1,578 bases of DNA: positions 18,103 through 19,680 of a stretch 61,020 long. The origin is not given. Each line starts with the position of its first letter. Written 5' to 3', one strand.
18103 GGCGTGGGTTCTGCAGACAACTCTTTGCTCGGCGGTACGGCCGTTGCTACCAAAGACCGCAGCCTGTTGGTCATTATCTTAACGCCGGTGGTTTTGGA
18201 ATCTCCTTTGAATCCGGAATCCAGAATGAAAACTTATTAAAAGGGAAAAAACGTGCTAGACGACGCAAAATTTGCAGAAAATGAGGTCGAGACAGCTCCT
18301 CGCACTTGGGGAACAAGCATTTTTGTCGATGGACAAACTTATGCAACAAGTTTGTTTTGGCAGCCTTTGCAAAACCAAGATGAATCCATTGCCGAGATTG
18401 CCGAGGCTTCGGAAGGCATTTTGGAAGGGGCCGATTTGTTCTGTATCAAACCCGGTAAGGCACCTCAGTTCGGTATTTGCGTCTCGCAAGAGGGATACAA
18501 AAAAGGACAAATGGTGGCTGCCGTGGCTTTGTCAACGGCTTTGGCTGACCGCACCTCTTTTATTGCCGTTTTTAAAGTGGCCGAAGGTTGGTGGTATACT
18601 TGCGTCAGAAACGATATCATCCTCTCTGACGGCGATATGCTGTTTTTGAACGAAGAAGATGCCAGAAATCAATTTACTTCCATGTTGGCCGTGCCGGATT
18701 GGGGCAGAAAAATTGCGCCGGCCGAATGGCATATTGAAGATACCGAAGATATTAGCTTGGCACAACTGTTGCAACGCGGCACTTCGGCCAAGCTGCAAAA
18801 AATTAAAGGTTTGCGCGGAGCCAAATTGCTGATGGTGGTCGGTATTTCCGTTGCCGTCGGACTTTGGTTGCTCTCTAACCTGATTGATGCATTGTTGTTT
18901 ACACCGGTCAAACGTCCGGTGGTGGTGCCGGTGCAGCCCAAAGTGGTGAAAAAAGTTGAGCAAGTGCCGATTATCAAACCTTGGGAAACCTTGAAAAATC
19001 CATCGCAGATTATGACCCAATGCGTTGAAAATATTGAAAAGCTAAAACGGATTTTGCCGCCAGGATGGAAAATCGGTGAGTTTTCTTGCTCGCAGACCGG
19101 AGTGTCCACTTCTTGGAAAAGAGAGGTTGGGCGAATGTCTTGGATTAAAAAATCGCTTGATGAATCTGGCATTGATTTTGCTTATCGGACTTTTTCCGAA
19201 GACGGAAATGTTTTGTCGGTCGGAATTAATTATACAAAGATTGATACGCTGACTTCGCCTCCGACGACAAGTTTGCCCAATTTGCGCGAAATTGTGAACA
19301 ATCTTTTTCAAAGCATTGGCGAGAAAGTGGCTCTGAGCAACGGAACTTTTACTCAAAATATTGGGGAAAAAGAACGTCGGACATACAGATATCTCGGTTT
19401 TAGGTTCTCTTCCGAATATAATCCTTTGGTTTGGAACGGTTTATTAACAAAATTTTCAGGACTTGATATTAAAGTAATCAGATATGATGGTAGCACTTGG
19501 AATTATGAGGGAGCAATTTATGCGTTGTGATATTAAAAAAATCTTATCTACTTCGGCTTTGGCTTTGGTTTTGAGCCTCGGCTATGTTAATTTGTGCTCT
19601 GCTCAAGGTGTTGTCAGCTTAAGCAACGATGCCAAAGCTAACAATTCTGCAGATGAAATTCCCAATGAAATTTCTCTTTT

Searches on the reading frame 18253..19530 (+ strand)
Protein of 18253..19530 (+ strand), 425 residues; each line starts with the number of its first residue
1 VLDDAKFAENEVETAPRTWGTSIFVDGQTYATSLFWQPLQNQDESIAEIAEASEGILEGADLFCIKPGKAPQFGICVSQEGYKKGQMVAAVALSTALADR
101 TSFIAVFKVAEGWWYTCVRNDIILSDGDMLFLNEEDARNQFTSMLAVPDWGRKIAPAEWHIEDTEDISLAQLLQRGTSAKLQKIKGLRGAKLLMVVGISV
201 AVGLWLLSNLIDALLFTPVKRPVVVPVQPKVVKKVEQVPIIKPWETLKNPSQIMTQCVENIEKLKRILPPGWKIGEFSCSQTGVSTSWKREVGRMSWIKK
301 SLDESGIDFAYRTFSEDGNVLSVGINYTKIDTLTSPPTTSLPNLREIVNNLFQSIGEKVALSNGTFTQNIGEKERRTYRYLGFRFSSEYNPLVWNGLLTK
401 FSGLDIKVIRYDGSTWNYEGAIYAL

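Call 9: search_protein_families(library=pfam, proteins=[window:18253-19530:+], max_evalue=0.001)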
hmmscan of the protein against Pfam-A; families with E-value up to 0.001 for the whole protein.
window:18253-19530:+ (425 aa): 1 family
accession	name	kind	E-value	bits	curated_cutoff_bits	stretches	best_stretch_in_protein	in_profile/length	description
PF06864.17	PAP_PilO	-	3.9e-13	49.5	26.7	1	32-424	3-419/419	Pilin accessory protein (PilO)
